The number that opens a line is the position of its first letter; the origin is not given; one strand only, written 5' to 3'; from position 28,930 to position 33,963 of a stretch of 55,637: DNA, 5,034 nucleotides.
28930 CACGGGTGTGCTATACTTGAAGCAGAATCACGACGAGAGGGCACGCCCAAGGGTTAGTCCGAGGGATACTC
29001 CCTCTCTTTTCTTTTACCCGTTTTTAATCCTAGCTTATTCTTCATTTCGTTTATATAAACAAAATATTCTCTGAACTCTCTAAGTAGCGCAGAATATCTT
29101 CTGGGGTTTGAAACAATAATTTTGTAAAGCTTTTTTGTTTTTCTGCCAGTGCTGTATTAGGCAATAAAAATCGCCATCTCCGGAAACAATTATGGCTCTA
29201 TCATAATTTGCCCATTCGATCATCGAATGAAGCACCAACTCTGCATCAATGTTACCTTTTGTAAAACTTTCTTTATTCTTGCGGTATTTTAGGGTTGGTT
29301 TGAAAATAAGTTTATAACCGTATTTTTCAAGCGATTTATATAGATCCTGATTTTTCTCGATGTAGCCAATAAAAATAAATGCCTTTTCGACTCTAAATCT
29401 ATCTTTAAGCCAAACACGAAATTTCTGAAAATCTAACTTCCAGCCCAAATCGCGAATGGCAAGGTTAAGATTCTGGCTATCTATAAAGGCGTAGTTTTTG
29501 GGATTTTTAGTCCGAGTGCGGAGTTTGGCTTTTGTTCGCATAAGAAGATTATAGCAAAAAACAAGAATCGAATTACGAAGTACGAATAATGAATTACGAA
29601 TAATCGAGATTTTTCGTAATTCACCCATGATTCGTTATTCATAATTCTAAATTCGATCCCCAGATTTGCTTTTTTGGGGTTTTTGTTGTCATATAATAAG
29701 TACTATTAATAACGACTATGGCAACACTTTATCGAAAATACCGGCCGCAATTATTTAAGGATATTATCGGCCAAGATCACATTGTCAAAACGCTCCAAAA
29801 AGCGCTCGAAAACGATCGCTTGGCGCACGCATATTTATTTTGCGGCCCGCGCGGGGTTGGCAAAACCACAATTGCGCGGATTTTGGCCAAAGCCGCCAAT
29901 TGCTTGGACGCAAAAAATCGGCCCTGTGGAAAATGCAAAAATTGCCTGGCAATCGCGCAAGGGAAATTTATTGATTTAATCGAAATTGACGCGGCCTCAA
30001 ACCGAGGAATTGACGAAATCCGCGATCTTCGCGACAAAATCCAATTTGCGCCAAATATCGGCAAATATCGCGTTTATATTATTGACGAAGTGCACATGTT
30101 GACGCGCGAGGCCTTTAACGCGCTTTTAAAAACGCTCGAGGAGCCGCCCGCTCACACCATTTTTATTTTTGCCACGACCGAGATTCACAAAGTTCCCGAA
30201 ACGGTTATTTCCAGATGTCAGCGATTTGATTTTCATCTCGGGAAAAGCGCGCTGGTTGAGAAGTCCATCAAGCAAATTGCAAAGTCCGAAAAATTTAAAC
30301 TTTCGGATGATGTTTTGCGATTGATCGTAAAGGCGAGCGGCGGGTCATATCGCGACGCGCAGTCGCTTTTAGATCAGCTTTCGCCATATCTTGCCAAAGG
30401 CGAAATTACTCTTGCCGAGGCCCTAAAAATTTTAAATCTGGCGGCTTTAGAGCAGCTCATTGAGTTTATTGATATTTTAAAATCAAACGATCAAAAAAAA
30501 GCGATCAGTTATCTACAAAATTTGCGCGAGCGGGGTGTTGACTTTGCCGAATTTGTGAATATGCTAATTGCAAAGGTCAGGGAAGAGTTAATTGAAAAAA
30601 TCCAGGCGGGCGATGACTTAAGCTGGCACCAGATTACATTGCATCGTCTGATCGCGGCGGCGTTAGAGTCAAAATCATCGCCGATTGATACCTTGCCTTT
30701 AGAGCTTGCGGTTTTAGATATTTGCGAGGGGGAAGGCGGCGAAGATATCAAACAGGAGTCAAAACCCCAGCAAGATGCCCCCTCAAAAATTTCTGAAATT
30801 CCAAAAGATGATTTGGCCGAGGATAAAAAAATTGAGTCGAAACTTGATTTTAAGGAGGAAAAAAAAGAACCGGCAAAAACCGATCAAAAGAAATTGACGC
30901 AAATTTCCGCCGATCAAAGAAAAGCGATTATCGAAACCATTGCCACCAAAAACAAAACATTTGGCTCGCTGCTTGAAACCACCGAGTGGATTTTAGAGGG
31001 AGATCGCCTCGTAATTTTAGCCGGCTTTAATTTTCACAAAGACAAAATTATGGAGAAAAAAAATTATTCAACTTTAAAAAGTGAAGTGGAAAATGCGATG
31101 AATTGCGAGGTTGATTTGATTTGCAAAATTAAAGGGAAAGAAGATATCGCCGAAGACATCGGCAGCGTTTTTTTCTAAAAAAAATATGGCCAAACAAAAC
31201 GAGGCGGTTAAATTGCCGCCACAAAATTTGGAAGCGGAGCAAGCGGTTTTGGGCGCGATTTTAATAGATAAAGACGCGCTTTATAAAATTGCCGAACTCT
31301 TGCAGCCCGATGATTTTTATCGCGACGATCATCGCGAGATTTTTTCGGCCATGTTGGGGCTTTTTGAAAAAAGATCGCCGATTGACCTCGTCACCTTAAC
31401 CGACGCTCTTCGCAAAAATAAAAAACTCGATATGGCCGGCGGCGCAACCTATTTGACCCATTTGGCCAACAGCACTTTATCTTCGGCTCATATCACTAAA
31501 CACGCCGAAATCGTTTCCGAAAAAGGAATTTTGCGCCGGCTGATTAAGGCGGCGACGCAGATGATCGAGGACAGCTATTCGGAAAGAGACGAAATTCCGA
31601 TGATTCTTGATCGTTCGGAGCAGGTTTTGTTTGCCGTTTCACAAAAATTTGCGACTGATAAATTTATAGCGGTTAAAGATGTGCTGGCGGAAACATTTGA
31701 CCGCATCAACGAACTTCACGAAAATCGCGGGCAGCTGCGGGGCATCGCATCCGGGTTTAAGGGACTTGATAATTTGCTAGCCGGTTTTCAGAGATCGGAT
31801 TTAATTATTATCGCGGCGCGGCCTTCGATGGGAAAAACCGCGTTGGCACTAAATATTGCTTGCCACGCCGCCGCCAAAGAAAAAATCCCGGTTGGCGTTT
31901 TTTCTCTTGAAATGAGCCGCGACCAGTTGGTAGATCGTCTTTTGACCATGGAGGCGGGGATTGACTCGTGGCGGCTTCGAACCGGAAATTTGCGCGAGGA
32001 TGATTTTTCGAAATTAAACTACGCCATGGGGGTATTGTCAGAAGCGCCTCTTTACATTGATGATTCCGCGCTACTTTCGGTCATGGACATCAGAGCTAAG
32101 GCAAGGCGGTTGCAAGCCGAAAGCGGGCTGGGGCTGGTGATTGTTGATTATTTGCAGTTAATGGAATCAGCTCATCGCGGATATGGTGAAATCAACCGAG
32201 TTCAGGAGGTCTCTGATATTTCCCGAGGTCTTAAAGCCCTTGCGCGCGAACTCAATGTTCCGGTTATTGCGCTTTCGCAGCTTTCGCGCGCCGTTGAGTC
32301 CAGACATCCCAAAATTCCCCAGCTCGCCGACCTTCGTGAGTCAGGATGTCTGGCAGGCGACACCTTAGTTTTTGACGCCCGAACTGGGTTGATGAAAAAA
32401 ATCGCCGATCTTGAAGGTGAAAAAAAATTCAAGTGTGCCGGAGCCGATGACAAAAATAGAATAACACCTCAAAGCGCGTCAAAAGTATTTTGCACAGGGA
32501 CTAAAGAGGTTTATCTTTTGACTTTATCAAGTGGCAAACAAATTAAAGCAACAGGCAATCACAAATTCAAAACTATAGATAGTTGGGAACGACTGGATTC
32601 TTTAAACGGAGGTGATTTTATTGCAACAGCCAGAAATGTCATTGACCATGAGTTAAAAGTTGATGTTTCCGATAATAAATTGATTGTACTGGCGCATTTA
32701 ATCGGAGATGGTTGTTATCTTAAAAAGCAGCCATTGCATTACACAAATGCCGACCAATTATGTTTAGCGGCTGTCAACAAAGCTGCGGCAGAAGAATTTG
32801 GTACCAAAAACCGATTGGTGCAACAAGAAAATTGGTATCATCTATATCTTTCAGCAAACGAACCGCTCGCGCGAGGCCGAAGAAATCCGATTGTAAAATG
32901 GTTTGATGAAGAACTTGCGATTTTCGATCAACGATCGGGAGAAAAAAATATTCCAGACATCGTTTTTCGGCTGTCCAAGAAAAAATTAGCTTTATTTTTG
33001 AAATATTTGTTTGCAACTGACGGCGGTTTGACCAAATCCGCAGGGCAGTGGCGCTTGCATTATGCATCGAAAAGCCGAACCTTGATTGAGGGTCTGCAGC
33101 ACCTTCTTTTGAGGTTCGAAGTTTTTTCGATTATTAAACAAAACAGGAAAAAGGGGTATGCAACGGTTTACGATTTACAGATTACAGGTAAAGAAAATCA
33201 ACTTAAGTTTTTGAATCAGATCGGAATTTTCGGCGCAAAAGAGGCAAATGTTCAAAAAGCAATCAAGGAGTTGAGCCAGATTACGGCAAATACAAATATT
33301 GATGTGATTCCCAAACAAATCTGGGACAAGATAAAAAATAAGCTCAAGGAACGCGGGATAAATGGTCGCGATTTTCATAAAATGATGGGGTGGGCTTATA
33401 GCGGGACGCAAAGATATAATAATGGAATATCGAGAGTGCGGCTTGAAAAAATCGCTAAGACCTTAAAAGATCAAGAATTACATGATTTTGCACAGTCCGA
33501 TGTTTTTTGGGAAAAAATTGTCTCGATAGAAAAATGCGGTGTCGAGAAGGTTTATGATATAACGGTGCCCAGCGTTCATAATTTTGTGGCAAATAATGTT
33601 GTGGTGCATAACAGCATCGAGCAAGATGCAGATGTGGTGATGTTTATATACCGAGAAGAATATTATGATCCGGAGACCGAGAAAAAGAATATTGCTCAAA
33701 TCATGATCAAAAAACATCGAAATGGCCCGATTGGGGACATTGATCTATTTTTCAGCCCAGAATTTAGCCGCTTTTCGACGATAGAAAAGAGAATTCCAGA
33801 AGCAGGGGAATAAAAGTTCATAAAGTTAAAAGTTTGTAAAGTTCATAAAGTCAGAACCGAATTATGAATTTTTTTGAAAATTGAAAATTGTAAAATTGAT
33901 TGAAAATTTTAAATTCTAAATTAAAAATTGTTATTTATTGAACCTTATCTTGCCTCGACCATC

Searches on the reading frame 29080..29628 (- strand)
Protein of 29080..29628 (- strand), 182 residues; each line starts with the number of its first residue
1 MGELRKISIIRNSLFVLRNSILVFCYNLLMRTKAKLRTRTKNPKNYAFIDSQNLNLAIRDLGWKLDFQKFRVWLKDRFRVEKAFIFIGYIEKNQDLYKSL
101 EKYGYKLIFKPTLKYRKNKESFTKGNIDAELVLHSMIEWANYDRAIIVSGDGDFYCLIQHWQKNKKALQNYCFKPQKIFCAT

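Call 81: search_protein_families(library=pfam, proteins=[window:29080-29628:-], max_evalue=0.001)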
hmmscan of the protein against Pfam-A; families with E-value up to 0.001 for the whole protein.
window:29080-29628:- (182 aa): 1 family
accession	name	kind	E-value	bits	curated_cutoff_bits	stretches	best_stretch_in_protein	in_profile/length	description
PF01936.24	NYN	-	7e-15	56.2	24.2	1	48-174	5-126/145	NYN domain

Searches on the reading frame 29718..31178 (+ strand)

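Call 82: search_protein_families(library=pfam, proteins=[window:29718-31178:+], max_evalue=0.001)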
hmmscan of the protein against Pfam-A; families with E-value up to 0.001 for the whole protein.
window:29718-31178:+ (486 aa): 15 families
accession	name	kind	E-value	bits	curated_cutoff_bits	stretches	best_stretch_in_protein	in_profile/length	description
PF13177.12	DNA_pol3_delta2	-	8.9e-48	162.7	27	1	18-173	1-158/161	DNA polymerase III, delta subunit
PF00004.35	AAA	-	4.9e-14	53.3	21.2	1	40-174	2-127/131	ATPase family associated with various cellular activities (AAA)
PF05496.18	RuvB_N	-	3e-08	34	27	1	9-60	2-57/159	Holliday junction DNA helicase RuvB P-loop domain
PF22608.2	DNAX_ATPase_lid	-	5.1e-07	29.8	27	1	181-220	3-42/49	DNA polymerase III clamp loader subunit, ATPase lid domain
PF13401.12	AAA_22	-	5.2e-07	30.5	27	1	38-157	7-127/130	AAA domain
PF07728.20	AAA_5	-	1.1e-05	25.9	22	1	40-145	3-95/139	AAA domain (dynein-related subfamily)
PF03215.21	Rad17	-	2.6e-05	24.7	23.8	1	5-59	10-68/186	Rad17 P-loop domain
PF13173.12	AAA_14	-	2.8e-05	24.6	27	1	38-149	4-94/129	AAA domain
PF13191.12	AAA_16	-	4.9e-05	24.3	32.6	0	17-88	3-82/167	AAA ATPase domain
PF07724.20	AAA_2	-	0.0001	22.9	27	0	39-142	6-101/166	AAA domain (Cdc48 subfamily)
PF06068.19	TIP49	-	0.00023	20.9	23.8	0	119-154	277-311/347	TIP49 P-loop domain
PF12775.13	AAA_7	-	0.00029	20.8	25.8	0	102-135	86-119/181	P-loop containing dynein motor region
PF21960.2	RCF1-5-like_lid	-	0.00034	20.9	27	0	184-212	3-32/43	RCF1/5-like, AAA+ ATPase lid domain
PF13604.12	AAA_30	-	0.00048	20.4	27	0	40-149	22-121/191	AAA domain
PF13238.12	AAA_18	-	0.00058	20.8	29.4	0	41-82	3-34/128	AAA domain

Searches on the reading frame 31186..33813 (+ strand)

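Call 82: search_protein_families(library=pfam, proteins=[window:31186-33813:+], max_evalue=0.001)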
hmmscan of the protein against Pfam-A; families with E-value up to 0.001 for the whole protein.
window:31186-33813:+ (875 aa): 5 families
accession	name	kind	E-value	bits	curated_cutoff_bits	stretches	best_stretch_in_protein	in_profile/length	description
PF03796.21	DnaB_C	-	3.9e-102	341.4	27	2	186-392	1-204/255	DnaB-like helicase C terminal domain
PF00772.26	DnaB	-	1.1e-35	122.1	23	1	11-112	2-103/103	DnaB-like helicase N terminal domain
PF14890.11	Intein_splicing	-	4.7e-29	101.6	35.8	2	403-673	9-147/155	Intein splicing domain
PF14528.11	LAGLIDADG_3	-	5e-20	72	22.5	1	601-680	3-82/82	LAGLIDADG-like domain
PF13481.12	AAA_25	-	1.2e-13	51.5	27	1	193-366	21-190/195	AAA domain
